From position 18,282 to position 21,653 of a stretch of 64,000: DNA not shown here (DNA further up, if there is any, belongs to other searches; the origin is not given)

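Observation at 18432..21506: HisRS-AspRS fusion: one polypeptide carrying two complete class II aminoacyl-tRNA synthetases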

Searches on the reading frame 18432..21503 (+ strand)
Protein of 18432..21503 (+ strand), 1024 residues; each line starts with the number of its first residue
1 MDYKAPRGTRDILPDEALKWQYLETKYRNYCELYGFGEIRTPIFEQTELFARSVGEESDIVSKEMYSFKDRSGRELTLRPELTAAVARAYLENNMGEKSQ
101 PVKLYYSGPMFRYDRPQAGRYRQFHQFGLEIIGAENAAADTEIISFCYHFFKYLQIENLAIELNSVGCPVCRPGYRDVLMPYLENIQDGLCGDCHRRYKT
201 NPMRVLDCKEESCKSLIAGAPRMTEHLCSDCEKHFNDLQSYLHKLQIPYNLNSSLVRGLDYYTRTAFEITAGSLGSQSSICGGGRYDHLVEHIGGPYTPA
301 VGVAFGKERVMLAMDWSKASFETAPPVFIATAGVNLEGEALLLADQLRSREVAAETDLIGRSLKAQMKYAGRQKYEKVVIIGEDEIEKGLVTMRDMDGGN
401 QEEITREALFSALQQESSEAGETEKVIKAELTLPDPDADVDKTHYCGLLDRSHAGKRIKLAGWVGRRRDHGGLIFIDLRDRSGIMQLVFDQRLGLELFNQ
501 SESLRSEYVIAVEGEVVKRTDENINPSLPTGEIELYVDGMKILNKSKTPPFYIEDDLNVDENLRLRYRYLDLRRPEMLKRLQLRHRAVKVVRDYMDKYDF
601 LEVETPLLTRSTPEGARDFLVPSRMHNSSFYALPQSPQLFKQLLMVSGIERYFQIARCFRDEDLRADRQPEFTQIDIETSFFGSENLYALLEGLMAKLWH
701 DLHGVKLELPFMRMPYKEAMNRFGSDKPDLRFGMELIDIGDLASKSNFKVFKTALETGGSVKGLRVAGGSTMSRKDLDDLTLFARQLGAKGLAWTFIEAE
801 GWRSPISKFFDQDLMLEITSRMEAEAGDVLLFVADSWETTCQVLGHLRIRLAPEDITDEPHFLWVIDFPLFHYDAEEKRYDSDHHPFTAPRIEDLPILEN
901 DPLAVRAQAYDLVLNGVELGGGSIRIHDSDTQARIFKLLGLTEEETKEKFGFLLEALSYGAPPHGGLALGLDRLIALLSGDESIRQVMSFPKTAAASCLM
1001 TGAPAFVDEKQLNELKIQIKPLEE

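Call 3: search_protein_families(library=pfam, proteins=[window:18432-21503:+], max_evalue=0.001)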
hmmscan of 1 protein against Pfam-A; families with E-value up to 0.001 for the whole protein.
window:18432-21503:+ (1024 aa): 7 families
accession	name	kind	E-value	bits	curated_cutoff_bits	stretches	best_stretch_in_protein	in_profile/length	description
PF00152.25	tRNA-synt_2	-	2.8e-120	401.5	25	1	560-993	1-307/308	tRNA synthetases class II (D, K and N)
PF13393.11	tRNA-synt_His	-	3.7e-45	154.9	25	1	8-308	1-306/308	Histidyl-tRNA synthetase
PF02938.19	GAD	-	4.9e-24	84.8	23.4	1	751-844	1-95/95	GAD domain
PF01336.31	tRNA_anti-codon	-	6.3e-17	61.7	27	1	459-543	2-75/75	OB-fold nucleic acid binding domain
PF00587.30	tRNA-synt_2b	-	8.8e-16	58.9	29.3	1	66-311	1-172/179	tRNA synthetase class II core domain (G, H, P, S and T)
PF03129.25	HGTP_anticodon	-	1.1e-13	51.6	21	1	327-415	2-93/94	Anticodon binding domain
PF01409.25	tRNA-synt_2d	-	5.4e-08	33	19.8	0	62-154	61-153/246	tRNA synthetases class II core domain (F)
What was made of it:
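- On Histidyl-tRNA synthetase (class IIa, hisS): PF03129 at aa 327-415 (call 3).
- On Bacterial-type aspartyl-tRNA synthetase (class IIb, aspS): PF01336 at 459-543, PF02938 at 751-844, PF00152 at 560-993 (call 3).
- On Fused bifunctional aminoacyl-tRNA synthetase (EPRS-like kind): Pfam finds only HisRS and AspRS domains and nothing in the linker (call 3).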

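Call 4: search_protein_families(library=ncbifam, proteins=[window:18432-21503:+], max_evalue=0.001)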
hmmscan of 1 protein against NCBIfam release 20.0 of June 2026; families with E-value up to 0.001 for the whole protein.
window:18432-21503:+ (1024 aa): 42 families (the best 25 are shown)
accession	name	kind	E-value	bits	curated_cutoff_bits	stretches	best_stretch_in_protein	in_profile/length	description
NF001750.0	PRK00476.1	equivalog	1.5e-252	839.1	443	1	441-1020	4-587/590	aspartate--tRNA ligase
TIGR00459.1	aspS_bact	equivalog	3.3e-232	772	373.85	1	441-1018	2-582/586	aspartate--tRNA ligase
NF009460.0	PRK12820.1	equivalog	8.5e-194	645.7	1379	1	440-1017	20-615/723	bifunctional aspartyl-tRNA synthetase/aspartyl/glutamyl-tRNA amidotransferase subunit C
TIGR00442.1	hisS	equivalog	5.2e-157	523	286.75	1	4-405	1-405/406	histidine--tRNA ligase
NF003483.0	PRK05159.1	equivalog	2.8e-66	224.2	353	2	442-702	4-258/438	aspartate--tRNA(Asn) ligase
TIGR00458.1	aspS_nondisc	equivalog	1.6e-61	208.6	368.4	2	449-719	6-283/428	aspartate--tRNA(Asn) ligase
NF009085.0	PRK12420.1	equivalog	1e-53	183.3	540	2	221-405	232-418/426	histidine--tRNA ligase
TIGR00443.1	hisZ_biosyn_reg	equivalog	3e-52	177.7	271.65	2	10-167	1-153/314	ATP phosphoribosyltransferase regulatory subunit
NF001756.1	PRK00484.1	subfamily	9.6e-46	156.4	468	2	452-705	48-293/488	lysine--tRNA ligase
NF008942.0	PRK12292.2-5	equivalog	1.8e-43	148.8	643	2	3-167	9-170/434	ATP phosphoribosyltransferase regulatory subunit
NF002821.0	PRK02983.1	equivalog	2.9e-41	141.5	742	2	440-681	644-878/1102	bifunctional lysylphosphatidylglycerol synthetase/lysine--tRNA ligase LysX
TIGR00499.1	lysS_bact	equivalog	5.2e-41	140.8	427.6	2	451-706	49-298/496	lysine--tRNA ligase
NF003037.0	PRK03932.1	equivalog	1.2e-36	126.7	414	2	449-699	10-259/451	asparagine--tRNA ligase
NF008941.0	PRK12292.2-4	equivalog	1.2e-36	126.5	447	2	3-167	7-166/393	ATP phosphoribosyltransferase regulatory subunit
NF008936.0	PRK12292.1-3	equivalog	1.7e-36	126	492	2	4-165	6-163/406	ATP phosphoribosyltransferase regulatory subunit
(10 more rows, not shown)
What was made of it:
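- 18432..21506 (+): Fused hisS-aspS gene: 1024 codons plus stop. Pfam and NCBIfam domain matches (calls 3-4).
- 18432..19670 (+): HisRS module (aa 1-413): class IIa catalytic core with a Cys-rich insertion domain, plus the HGTP anticodon-binding domain (aa 327-415). The model puts a C-terminal helix at aa 406-419. TIGR00442 positions 1-405 of 406, 523 bits (call 4).
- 19755..21503 (+): Bacterial-type AspRS module (aa 442-1024): N-terminal OB-fold anticodon-binding domain, class IIb catalytic core and GAD insertion. It begins at KTHYCG, the equivalent of the usual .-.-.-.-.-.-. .-terminus but without an initiator Met. PRK00476 positions 4-587 of 590, 839 bits; TIGR00459, 772 bits (call 4).
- On Histidyl-tRNA synthetase (class IIa, hisS): TIGR00442 positions 1-405 of 406 on aa 4-405, 523 bits against a cut-off of 286.75 (call 4).
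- On Bacterial-type aspartyl-tRNA synthetase (class IIb, aspS): PRK00476 positions 4-587 of 590, 839 bits (cut-off 443); TIGR00459 772 bits (cut-off 374) (call 4).
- On HisZ (ATP phosphoribosyltransferase regulatory subunit): TIGR00443 scores 177.7 bits against a cut-off of 271.65, and the anticodon-binding domain is present (calls 3-4).
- On Bifunctional AspRS/GatC (PRK12820): 645.7 bits against a cut-off of 1379, and the match ends at model position 615 of 723 (call 4).
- Closest known: Other bacterial synthetase fusions: AspRS-GatC. Different: PRK12820 scores 646 bits against a cut-off of 1379, and PRK02983 141 against 742 (call 4).
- Checked: Calls 3-4: Pfam finds tRNA-synt_His (8-308), HGTP_anticodon (327-415), OB-fold tRNA_anti-codon (459-543), tRNA-synt_2 (560-993) and GAD (751-844).
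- The window's junction is open, and both domains flanking it are complete (calls 3-4). The HisZ models score below their cut-offs (177.7 against 271.65), while the hisS equivalog scores 523 against a cut-off of 287 and the anticodon-binding domain is present (calls 3-4).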
